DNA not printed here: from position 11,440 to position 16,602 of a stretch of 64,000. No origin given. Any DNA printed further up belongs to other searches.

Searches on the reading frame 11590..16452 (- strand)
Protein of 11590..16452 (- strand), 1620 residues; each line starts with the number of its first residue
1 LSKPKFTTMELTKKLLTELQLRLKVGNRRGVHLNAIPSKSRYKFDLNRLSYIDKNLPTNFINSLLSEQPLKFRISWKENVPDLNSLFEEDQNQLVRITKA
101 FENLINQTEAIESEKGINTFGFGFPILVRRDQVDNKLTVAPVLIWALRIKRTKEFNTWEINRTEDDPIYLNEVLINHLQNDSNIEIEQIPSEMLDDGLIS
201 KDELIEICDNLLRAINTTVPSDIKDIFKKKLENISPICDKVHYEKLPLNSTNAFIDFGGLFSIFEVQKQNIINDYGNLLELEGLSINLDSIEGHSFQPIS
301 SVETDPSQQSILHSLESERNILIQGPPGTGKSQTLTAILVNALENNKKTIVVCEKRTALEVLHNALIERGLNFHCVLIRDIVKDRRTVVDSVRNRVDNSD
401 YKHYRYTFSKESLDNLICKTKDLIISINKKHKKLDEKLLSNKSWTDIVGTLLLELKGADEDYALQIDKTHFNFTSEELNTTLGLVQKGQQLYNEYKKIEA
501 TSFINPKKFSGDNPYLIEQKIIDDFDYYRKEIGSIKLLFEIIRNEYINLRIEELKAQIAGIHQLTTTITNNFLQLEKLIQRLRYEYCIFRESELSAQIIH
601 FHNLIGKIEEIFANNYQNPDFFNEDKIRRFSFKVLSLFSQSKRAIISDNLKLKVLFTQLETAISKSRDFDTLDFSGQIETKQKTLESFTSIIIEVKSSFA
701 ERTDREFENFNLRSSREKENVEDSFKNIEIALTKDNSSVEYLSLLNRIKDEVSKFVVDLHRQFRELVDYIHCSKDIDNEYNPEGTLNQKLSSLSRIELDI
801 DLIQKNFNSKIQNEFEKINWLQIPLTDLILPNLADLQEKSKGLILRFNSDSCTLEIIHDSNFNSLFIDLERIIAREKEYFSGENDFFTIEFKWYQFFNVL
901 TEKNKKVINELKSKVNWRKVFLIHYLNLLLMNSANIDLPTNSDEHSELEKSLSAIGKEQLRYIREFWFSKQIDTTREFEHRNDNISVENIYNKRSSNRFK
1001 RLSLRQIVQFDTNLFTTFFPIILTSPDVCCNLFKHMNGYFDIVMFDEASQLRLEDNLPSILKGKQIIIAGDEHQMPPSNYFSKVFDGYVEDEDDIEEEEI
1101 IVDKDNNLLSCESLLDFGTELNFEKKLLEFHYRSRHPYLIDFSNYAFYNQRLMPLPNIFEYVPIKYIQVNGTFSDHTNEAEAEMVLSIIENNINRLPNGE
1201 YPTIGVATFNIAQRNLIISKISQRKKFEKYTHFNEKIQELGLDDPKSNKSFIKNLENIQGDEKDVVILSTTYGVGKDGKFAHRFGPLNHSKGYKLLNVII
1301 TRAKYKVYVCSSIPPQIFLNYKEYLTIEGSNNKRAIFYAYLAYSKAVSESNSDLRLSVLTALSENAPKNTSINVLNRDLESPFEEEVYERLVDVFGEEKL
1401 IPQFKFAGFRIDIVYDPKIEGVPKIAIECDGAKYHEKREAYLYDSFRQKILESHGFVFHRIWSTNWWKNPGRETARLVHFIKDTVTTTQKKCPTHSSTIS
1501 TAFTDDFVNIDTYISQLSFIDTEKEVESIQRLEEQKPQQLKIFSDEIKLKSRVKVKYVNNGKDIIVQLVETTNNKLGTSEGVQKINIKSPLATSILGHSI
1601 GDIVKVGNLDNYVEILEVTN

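Call 11: search_protein_families(library=padloc, proteins=[window:11590-16452:-], max_evalue=0.01)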
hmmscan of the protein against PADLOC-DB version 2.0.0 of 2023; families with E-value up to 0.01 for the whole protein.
window:11590-16452:- (1620 aa): 7 families
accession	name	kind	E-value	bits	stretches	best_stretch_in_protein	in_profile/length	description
PDLC05009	PDC-S37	-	2.2e-137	457.9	3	941-1569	843-1404/1550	-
PDLC02194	Hhe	-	3.8e-79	264.4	2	998-1478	1339-1777/1911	-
PDLC03920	MkoA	-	1.3e-18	64.8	2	1036-1309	789-1072/1112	-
PDLC03924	MkoC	-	2.5e-17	60.3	1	1034-1309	665-940/1136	-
PDLC04140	mad8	-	3.9e-07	27.9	1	314-376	23-95/314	mads_8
PDLC02895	DpdJ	-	4.4e-07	25.1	1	1238-1309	385-450/2112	DpdJ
PDLC01439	typeIV_DinG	-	0.0034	14.1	1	311-364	27-77/575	CAS-IV-A; associated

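Call 13: search_protein_families(library=pfam, proteins=[window:11590-16452:-], max_evalue=0.001)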
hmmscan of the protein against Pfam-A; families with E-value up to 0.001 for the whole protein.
window:11590-16452:- (1620 aa): 10 families
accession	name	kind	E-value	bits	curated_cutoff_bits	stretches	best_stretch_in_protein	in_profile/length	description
PF18741.7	MTES_1575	-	2.1e-24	85.9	38.2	1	1383-1481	1-96/96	REase_MTES_1575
PF13086.12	AAA_11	-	4.4e-15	56.6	27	2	306-499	5-182/257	AAA domain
PF13087.12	AAA_12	-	2.2e-13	50.6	27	1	1123-1310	15-191/195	AAA domain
PF13245.12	AAA_19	-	2.1e-07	31.6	25.1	1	308-377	1-72/134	AAA domain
PF01272.25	GreA_GreB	-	2.5e-07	31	26.9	1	1545-1619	4-76/77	Transcription elongation factor, GreA/GreB, C-term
PF13195.11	DUF4011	-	6.4e-05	23.4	22.2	1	95-178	75-158/158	Protein of unknown function (DUF4011)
PF13604.12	AAA_30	-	0.00013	22.2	27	0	305-365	3-65/191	AAA domain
PF00270.35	DEAD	-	0.00015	22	26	1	306-370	2-69/167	DEAD/DEAH box helicase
PF20720.3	nSTAND3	-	0.00045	20.4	27.2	1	309-360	8-59/155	Novel STAND NTPase 3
PF04480.18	DUF559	-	0.00072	19.8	20.6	0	1423-1477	53-104/109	Protein of unknown function (DUF559)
